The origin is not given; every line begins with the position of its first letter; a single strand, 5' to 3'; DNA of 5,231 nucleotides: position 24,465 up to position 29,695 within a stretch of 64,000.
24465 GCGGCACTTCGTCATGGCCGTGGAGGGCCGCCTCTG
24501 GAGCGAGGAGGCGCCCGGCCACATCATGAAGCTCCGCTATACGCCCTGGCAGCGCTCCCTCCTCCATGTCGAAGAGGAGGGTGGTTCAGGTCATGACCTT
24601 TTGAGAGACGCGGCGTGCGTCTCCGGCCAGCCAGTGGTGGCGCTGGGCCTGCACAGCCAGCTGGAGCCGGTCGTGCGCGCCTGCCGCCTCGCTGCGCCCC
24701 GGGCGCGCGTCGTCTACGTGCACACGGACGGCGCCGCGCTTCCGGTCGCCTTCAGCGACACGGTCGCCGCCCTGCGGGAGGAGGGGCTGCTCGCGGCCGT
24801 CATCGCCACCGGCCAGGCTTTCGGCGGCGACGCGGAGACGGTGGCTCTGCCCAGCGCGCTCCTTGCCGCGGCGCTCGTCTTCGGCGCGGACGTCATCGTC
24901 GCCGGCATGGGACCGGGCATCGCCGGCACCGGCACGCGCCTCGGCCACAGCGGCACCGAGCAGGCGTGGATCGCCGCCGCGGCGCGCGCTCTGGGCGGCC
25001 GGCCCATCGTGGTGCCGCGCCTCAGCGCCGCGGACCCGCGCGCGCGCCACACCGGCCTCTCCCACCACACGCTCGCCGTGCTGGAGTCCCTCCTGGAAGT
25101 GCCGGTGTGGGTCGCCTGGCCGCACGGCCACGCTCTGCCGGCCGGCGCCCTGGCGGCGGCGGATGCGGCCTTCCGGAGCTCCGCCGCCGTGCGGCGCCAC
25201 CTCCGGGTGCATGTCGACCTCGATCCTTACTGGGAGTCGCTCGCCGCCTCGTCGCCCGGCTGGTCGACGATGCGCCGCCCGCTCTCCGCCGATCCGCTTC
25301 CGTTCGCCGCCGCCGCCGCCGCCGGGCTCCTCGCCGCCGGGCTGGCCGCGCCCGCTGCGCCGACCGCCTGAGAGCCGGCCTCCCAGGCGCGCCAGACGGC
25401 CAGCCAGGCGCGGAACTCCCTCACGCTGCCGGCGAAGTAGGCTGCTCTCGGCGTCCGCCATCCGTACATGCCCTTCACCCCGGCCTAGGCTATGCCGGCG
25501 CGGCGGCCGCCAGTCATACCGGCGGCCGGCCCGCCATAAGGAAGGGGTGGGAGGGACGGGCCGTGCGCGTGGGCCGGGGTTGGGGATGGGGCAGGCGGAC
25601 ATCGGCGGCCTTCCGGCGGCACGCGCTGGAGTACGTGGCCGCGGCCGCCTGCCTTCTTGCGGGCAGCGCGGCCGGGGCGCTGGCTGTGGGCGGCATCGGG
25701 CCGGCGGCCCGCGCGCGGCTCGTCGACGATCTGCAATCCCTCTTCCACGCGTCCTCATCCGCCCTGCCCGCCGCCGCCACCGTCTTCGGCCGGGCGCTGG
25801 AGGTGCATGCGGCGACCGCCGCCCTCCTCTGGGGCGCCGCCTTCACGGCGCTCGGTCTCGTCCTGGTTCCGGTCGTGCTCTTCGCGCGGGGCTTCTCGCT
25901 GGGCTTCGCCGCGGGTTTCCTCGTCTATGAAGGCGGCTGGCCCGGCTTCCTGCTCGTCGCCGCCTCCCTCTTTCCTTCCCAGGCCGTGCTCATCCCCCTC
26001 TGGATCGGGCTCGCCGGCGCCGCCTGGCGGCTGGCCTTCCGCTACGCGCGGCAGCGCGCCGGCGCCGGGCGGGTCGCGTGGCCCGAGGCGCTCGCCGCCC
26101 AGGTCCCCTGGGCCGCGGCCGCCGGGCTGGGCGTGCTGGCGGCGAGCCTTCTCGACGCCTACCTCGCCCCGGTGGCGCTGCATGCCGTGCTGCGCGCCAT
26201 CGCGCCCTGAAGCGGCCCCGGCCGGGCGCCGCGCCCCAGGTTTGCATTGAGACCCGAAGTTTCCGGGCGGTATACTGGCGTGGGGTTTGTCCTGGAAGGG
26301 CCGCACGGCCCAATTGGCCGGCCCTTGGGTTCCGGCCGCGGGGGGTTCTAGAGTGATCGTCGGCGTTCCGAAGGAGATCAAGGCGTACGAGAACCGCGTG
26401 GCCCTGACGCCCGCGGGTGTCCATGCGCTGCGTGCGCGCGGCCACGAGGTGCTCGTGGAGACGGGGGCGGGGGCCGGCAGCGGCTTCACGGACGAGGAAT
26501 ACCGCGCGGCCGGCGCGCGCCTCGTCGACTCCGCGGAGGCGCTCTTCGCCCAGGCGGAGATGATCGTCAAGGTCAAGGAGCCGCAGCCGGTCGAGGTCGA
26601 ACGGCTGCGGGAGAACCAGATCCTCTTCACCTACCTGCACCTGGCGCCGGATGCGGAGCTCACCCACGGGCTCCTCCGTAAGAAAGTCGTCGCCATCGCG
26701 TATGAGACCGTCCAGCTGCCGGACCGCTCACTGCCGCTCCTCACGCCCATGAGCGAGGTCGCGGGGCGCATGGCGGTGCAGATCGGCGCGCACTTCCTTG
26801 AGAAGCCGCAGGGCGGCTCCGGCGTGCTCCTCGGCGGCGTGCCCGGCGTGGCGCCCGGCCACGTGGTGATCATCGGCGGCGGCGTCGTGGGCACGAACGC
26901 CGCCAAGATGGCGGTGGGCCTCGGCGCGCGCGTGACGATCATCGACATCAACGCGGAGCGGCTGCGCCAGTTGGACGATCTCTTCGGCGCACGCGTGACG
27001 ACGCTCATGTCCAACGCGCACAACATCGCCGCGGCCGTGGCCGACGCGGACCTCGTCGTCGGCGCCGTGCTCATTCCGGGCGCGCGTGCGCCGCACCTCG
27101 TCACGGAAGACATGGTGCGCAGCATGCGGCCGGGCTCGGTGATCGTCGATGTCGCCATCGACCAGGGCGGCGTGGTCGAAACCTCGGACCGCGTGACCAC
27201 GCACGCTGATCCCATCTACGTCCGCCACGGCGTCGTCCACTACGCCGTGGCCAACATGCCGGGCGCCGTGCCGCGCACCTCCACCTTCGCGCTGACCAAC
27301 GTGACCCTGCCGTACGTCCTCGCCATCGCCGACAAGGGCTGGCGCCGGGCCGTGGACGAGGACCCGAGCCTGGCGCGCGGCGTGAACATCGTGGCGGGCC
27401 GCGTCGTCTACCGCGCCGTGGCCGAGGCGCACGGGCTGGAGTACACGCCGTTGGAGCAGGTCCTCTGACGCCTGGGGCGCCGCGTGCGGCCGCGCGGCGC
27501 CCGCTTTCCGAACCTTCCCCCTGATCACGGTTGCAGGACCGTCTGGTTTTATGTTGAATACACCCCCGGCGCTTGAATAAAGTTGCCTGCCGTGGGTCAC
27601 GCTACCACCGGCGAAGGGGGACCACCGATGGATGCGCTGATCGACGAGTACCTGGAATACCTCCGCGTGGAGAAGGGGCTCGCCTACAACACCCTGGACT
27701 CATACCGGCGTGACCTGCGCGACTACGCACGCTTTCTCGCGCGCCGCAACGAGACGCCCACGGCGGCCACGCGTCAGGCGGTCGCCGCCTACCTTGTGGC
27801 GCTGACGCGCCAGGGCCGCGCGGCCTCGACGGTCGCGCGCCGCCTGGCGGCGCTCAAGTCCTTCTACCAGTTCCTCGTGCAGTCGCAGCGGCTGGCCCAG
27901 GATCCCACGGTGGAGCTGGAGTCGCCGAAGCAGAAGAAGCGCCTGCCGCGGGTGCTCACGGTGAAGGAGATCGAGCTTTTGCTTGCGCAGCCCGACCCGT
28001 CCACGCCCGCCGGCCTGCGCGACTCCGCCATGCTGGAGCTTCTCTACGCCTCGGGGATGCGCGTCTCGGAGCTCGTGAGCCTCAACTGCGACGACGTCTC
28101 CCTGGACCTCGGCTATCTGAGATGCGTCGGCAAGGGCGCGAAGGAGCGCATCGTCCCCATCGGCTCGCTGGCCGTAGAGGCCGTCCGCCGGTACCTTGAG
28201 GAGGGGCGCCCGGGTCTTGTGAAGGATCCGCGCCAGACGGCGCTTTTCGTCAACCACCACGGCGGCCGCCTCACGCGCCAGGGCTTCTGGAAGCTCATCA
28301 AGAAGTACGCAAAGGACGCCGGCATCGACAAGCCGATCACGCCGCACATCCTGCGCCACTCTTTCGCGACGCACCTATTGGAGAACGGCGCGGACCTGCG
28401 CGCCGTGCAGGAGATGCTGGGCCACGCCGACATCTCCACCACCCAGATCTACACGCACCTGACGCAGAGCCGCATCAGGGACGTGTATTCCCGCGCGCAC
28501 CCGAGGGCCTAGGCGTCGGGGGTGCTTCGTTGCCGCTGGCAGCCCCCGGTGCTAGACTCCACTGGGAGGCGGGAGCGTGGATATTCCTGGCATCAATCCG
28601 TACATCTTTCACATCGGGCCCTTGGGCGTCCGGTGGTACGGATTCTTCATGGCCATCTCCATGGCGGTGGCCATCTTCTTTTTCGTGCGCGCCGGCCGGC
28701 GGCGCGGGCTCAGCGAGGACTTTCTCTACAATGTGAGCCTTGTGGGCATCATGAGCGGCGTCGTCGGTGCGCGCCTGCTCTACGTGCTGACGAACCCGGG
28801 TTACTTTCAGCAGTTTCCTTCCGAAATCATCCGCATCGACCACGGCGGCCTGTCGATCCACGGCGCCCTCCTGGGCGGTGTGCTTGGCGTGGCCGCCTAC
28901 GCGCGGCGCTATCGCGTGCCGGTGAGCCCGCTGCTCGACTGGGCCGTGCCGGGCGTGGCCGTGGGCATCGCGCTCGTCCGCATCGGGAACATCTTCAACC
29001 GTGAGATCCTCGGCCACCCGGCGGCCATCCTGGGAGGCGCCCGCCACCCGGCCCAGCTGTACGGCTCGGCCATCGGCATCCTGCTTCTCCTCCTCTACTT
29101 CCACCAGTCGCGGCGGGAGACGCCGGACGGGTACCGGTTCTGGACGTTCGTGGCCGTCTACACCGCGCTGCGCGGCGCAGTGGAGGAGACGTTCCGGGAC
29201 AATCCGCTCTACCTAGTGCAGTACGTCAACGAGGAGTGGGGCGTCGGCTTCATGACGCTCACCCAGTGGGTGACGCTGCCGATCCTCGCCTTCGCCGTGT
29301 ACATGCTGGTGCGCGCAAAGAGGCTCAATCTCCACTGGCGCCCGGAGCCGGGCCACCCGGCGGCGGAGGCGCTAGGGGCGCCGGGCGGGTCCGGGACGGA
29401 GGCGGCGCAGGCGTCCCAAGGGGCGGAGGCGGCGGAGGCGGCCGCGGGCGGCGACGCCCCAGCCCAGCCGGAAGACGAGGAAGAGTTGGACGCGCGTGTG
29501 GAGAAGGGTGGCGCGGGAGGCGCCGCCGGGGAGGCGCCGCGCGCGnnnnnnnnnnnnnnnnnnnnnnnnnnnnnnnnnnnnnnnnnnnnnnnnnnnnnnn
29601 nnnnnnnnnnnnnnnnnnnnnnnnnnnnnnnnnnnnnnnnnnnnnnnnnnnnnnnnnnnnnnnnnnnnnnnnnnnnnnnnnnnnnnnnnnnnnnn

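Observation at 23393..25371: Two coupled uncharacterised genes embedded in the sporulation neighbourhood (between leuDH and spoIIM)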

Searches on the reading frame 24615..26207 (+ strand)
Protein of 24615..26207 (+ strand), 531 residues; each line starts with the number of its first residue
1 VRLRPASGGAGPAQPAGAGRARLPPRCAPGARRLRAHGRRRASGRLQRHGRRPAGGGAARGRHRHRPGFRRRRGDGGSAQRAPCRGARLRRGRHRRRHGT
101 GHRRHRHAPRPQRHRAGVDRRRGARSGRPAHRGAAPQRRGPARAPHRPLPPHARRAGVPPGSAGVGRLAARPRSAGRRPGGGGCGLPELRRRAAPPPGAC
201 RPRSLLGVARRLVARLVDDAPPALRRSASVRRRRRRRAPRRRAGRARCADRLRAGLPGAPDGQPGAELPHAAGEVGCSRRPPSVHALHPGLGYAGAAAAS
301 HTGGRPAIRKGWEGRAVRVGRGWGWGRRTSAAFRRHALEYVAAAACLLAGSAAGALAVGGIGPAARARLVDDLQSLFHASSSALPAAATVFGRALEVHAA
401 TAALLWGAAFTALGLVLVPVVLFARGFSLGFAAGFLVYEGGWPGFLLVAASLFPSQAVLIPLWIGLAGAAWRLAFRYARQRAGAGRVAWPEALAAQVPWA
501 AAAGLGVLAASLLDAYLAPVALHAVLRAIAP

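Call 3: search_protein_families(library=pfam, proteins=[window:24615-26207:+], max_evalue=0.1)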
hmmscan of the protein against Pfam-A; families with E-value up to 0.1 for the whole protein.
window:24615-26207:+ (531 aa): 1 family
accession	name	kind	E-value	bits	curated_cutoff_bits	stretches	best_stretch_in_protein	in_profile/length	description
PF01944.22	SpoIIM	-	4.2e-10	40.3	26.9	1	344-519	2-163/163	Stage II sporulation protein M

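Call 4: search_protein_families(library=ncbifam, proteins=[window:24615-26207:+], max_evalue=0.1)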
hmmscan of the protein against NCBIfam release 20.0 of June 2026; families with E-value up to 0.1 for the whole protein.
window:24615-26207:+ (531 aa): 1 family
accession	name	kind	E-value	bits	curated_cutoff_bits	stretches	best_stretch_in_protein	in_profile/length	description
TIGR02831.1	spo_II_M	equivalog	7.6e-20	71.6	100.2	1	332-521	6-197/200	stage II sporulation protein M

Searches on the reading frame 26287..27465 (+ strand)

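Call 25: search_protein_families(library=pfam, proteins=[window:26287-27465:+], max_evalue=0.001)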
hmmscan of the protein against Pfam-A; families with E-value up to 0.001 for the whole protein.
window:26287-27465:+ (393 aa): 10 families
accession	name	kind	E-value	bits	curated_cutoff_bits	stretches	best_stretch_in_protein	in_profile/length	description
PF01262.27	AlaDh_PNT_C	-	2.7e-91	305.2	23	1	163-375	1-213/214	Alanine dehydrogenase/PNT, C-terminal domain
PF05222.21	AlaDh_PNT_N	-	6.4e-52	175.8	30.4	1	26-159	1-136/136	Alanine dehydrogenase/PNT, N-terminal domain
PF00070.33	Pyr_redox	-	1.8e-08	35.2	22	1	192-244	1-53/82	Pyridine nucleotide-disulphide oxidoreductase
PF07992.20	Pyr_redox_2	-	1.5e-07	31.6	26.1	1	190-244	142-196/291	Pyridine nucleotide-disulphide oxidoreductase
PF02826.25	2-Hacid_dh_C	-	4.4e-06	26.6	25.1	1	192-299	38-134/178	D-isomer specific 2-hydroxyacid dehydrogenase, NAD binding domain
PF01488.26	Shikimate_DH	-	5.3e-05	23.8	24.3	1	192-291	14-113/138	Shikimate / quinate 5-dehydrogenase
PF02254.24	TrkA_N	-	0.00017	22.3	23.8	1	193-258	1-67/116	TrkA-N domain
PF00107.32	ADH_zinc_N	-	0.00021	21.7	31.8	1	201-295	2-94/129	Zinc-binding dehydrogenase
PF02882.25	THF_DHG_CYH_C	-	0.00046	20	27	1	234-294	60-112/160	Tetrahydrofolate dehydrogenase/cyclohydrolase, NAD(P)-binding domain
PF03446.21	NAD_binding_2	-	0.00076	20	21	0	193-289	2-92/161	NAD binding domain of 6-phosphogluconate dehydrogenase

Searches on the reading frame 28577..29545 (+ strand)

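Call 25: search_protein_families(library=pfam, proteins=[window:28577-29545:+], max_evalue=0.001)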
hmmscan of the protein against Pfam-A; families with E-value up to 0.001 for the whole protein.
window:28577-29545:+ (323 aa): 1 family
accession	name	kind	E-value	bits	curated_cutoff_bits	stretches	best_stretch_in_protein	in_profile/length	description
PF01790.23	LGT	-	6.7e-48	163.5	24.9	1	8-245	1-239/240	Prolipoprotein diacylglyceryl transferase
